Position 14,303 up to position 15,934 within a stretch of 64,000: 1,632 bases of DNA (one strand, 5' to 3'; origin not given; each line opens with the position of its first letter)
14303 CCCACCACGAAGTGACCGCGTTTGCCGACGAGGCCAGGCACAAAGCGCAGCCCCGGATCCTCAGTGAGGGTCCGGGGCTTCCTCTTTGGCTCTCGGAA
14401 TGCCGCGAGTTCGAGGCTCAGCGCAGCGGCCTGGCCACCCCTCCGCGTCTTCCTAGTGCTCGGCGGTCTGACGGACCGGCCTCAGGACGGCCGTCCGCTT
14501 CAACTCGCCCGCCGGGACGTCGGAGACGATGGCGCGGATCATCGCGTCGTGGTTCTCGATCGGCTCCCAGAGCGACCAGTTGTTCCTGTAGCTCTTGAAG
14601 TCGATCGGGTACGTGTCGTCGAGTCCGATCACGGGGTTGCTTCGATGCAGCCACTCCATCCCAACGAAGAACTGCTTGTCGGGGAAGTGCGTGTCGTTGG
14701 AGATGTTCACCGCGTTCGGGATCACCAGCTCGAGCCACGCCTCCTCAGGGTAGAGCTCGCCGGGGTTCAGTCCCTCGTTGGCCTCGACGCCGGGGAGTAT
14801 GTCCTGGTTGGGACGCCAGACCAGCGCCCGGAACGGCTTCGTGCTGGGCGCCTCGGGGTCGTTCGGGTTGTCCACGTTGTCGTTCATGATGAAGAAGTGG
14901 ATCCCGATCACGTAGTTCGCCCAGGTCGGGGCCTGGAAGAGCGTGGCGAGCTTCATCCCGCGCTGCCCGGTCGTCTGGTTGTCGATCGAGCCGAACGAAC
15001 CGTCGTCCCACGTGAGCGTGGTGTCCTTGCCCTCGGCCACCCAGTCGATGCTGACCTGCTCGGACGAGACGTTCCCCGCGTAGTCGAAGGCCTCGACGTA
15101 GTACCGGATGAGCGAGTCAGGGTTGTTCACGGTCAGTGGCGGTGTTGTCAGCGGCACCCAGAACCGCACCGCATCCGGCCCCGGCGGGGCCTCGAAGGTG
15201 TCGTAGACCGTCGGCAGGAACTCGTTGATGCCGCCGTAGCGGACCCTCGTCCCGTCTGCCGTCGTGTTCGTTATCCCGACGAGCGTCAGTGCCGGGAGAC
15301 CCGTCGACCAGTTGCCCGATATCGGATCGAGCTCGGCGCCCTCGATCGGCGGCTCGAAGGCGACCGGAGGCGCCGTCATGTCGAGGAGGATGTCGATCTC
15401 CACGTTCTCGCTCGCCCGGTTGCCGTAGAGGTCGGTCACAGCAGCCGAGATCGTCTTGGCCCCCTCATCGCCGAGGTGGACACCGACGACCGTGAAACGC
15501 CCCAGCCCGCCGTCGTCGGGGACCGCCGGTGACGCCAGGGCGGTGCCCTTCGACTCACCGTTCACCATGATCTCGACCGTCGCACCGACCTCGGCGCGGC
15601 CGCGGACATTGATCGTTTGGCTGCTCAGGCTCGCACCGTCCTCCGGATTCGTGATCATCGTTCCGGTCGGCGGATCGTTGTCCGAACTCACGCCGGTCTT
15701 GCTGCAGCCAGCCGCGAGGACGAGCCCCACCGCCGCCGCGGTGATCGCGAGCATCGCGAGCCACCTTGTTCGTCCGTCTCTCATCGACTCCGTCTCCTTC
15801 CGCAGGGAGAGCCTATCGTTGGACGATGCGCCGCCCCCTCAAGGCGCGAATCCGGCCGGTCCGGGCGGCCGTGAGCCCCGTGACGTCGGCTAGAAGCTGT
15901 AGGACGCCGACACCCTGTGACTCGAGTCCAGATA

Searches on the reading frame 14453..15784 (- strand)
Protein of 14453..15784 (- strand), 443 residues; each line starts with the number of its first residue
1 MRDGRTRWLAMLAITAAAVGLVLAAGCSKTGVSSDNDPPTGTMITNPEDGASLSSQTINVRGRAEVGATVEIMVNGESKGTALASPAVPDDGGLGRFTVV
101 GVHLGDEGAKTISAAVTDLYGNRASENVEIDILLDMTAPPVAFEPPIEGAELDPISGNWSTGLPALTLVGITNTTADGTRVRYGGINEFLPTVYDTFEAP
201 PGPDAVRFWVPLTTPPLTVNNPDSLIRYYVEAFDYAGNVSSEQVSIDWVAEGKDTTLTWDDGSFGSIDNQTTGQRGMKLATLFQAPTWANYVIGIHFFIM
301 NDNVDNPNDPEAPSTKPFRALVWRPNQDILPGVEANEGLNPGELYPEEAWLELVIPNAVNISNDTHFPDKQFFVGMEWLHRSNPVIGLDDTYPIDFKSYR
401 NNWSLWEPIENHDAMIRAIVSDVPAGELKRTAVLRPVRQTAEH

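Call 3: search_protein_families(library=pfam, proteins=[window:14453-15784:-], max_evalue=0.01)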
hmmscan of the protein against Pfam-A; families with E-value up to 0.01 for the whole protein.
window:14453-15784:- (443 aa): 1 family
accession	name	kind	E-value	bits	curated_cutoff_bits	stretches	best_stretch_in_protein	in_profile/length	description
PF09136.16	Glucodextran_B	-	0.0058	17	27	0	43-130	4-79/83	Glucodextranase, domain B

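Call 4: search_protein_families(library=ncbifam, proteins=[window:14453-15784:-], max_evalue=0.01)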
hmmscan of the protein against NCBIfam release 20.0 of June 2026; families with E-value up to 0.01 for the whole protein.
window:14453-15784:- (443 aa): 4 families
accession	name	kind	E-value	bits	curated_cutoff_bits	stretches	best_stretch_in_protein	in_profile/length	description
NF033510.3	Ca_tandemer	repeat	0.00083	19.7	50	0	33-123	5-95/96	Ca2+-stabilized repeat-containing adhesin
NF058578.1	CPR_pilus_PamR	equivalog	0.002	17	300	1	31-78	45-92/297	pilus system RbmA-like protein PamR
NF047446.1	barrel_OmpL47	domain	0.0092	16.4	40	0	213-243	34-62/68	OmpL47-type beta-barrel domain-containing protein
NF058595.1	invert_tail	domain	0.0099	16.2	37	0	4-42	49-86/113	lipo-invert putative C-terminal anchoring domain-containing protein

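Call 64: search_protein_families(library=pfam, proteins=[window:14456-15784:-], max_evalue=1)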
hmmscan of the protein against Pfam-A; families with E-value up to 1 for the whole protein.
window:14456-15784:- (443 aa): 6 families
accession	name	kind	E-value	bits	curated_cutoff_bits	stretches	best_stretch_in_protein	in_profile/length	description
PF09136.16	Glucodextran_B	-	0.0058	17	27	1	43-130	4-79/83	Glucodextranase, domain B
PF17936.7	Big_6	-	0.01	16.5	27.6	1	52-127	9-76/83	Bacterial Ig domain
PF17957.7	Big_7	-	0.019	16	24.1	1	44-86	5-51/70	Bacterial Ig domain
PF19077.6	Big_13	-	0.022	15.7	27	1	60-131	31-101/102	Bacterial Ig-like domain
PF13750.12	Big_3_3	-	0.19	11.8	27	1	107-143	14-50/157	Bacterial Ig-like domain (group 3)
PF23710.1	DUF7155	-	0.21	12.2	27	1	6-74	3-67/90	Family of unknown function (DUF7155)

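Call 70: find_homologous_proteins(query=window:14456-15784:-, max_evalue=0.001)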
Query window:14456-15784:- (443 aa): 73 proteins with E <= 0.001 among 8000 candidates.
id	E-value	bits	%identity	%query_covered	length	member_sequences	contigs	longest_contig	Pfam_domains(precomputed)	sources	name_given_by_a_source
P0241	3.6e-295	997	98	100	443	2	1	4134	-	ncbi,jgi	-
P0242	1.7e-169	583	60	100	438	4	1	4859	-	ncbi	-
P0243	2.3e-153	529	57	98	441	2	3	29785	-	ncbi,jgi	-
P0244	1.1e-142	494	55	93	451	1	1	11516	-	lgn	-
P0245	2.5e-142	493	54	99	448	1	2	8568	-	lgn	-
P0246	2.1e-140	487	54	97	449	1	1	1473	-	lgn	-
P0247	2.8e-140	486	54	94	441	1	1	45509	-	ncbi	ncbi:MAG: hypothetical protein ABIG03_05525 [Candidatus Eisenbacteria bacterium]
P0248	9.0e-140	485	54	97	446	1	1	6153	-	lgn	-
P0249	2.5e-139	483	52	97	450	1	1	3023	-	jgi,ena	-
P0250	3.7e-139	483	53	97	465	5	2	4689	-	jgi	-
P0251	4.9e-137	476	50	97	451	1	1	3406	-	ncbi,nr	ncbi:MAG: hypothetical protein GF400_11615 [Candidatus Eisenbacteria bacterium]|nr:hypothetical prot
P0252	2.1e-136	474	54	93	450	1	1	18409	-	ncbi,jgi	-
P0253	4.2e-136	473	52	97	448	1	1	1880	-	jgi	jgi:hypothetical protein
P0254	2.1e-135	470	52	98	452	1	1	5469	-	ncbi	-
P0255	6.0e-135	469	53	98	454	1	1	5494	-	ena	-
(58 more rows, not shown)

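Call 72: search_solved_structures(query=A4, max_evalue=1)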
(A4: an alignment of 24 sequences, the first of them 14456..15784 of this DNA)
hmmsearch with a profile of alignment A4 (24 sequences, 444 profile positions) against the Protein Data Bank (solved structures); distinct sequences matched with E-value up to 1: 0.
